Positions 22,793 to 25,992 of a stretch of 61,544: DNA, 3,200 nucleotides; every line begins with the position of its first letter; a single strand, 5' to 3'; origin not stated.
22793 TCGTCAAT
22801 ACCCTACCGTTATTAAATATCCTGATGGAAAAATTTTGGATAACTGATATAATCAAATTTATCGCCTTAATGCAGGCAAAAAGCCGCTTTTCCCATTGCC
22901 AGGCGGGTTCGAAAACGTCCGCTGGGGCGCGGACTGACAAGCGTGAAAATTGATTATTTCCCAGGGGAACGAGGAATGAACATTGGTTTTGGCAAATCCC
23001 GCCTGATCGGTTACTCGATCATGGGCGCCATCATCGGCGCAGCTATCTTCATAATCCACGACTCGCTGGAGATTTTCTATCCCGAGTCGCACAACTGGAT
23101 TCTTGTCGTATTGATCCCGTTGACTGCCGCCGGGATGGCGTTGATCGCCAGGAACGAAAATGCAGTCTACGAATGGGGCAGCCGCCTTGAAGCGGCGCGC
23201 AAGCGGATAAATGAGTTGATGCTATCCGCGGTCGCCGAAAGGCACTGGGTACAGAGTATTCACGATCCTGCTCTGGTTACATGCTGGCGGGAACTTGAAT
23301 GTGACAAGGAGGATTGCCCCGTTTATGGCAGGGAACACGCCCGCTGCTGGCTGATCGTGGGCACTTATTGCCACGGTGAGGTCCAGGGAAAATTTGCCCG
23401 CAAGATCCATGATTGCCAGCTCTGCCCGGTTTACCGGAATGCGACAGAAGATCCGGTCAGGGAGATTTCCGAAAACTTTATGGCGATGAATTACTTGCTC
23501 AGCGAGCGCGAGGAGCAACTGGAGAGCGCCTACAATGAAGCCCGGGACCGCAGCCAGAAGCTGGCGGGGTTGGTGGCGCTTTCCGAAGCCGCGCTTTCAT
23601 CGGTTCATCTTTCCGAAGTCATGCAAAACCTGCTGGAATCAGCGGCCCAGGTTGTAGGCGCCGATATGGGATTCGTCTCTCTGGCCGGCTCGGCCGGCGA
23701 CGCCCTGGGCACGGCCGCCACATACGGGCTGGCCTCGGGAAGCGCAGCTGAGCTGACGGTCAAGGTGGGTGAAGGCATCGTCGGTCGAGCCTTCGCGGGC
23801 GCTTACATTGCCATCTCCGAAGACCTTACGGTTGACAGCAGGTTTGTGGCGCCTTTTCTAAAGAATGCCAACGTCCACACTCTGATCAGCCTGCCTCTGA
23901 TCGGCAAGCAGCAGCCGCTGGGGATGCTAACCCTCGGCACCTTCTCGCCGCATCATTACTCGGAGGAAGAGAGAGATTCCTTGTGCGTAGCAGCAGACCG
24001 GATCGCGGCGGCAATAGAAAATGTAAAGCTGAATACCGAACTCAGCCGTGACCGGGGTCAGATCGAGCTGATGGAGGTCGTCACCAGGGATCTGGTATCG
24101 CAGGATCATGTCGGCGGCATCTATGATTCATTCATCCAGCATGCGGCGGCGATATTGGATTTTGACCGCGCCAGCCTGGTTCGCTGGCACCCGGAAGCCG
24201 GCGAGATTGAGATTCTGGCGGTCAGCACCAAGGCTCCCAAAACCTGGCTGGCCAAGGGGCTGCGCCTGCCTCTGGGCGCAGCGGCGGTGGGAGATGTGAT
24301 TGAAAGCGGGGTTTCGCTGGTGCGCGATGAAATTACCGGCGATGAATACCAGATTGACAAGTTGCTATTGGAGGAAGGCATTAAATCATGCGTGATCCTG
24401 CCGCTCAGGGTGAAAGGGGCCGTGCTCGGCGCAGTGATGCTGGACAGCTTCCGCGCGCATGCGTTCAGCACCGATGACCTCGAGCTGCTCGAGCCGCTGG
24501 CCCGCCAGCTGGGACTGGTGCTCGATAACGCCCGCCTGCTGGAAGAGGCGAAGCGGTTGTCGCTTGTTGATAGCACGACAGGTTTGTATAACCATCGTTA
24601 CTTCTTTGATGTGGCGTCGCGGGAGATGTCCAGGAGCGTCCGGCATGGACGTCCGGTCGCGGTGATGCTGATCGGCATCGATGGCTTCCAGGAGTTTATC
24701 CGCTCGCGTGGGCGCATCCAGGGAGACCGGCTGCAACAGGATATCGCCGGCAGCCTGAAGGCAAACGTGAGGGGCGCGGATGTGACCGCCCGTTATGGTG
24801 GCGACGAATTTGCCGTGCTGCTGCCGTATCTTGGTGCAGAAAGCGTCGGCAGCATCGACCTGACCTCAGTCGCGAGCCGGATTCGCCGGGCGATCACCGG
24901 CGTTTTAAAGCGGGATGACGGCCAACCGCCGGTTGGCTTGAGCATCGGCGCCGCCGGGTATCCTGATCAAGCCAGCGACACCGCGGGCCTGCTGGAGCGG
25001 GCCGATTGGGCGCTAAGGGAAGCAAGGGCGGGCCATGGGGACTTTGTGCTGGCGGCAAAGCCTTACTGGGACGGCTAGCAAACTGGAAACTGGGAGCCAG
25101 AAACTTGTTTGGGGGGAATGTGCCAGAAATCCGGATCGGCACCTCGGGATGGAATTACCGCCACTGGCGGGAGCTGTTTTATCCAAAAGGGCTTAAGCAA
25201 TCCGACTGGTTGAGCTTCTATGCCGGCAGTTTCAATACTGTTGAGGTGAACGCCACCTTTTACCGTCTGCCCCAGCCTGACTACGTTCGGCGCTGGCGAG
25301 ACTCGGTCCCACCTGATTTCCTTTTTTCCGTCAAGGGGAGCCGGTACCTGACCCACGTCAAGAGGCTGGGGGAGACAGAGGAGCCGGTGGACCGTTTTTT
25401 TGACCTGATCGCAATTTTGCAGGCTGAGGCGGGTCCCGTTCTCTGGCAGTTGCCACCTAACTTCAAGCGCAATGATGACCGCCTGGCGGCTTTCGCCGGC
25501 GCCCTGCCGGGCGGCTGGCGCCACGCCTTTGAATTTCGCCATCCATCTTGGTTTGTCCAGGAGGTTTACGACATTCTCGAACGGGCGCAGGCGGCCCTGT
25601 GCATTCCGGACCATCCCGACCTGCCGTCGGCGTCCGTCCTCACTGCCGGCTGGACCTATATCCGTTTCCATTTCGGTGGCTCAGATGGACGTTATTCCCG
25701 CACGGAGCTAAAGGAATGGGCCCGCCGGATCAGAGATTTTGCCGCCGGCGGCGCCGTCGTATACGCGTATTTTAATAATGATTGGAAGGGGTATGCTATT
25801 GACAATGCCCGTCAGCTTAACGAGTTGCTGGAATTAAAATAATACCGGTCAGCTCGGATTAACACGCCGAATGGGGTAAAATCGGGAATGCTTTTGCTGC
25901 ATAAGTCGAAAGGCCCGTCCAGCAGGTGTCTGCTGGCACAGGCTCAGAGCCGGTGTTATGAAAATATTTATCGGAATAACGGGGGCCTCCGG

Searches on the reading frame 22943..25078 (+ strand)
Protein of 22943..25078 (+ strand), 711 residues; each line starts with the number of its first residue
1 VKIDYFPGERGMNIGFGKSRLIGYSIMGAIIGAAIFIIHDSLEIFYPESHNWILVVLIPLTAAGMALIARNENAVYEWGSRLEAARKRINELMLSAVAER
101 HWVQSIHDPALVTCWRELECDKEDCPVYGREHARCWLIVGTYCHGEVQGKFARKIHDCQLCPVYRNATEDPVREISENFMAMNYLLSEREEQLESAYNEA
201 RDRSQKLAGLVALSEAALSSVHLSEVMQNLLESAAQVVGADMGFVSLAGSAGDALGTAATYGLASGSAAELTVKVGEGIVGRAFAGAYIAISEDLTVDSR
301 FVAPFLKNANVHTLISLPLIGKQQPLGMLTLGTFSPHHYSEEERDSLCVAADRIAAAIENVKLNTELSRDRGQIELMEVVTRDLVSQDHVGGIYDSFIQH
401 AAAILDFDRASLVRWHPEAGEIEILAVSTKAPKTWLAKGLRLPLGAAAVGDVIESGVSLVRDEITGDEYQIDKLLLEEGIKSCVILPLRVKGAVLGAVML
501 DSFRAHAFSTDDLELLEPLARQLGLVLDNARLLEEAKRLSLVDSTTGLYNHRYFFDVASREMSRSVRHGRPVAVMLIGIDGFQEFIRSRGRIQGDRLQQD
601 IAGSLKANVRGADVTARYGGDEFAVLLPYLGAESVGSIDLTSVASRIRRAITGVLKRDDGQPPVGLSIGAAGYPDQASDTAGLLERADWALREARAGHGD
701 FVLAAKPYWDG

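Call 12: search_protein_families(library=pfam, proteins=[window:22943-25078:+])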
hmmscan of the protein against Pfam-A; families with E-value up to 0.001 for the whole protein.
window:22943-25078:+ (711 aa): 4 families
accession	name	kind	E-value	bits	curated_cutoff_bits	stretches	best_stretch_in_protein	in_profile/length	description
PF00990.26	GGDEF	-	2.3e-30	106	23.8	1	541-697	2-157/161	Diguanylate cyclase, GGDEF domain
PF13185.12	GAF_2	-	2.1e-29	102.9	28.6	2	223-359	4-136/136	GAF domain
PF01590.32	GAF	-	6.3e-29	101.6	22.4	2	223-358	2-133/133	GAF domain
PF13492.12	GAF_3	-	2.3e-14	54.3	27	2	224-360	3-129/129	GAF domain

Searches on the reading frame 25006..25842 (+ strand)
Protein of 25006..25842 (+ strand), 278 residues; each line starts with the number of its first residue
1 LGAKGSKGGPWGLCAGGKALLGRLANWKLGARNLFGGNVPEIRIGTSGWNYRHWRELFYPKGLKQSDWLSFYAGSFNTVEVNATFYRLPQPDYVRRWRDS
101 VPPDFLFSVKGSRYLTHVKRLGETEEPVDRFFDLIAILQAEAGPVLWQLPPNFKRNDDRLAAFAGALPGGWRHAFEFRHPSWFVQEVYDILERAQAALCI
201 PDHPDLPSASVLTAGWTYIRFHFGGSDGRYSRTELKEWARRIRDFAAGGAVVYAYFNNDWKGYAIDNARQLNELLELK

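Call 12: search_protein_families(library=pfam, proteins=[window:25006-25842:+])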
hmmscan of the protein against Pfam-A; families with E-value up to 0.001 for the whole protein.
window:25006-25842:+ (278 aa): 1 family
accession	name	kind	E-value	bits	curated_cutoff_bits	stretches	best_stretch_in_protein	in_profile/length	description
PF01904.24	DUF72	-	4.9e-74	249.5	25.3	1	59-273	1-216/217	Protein of unknown function DUF72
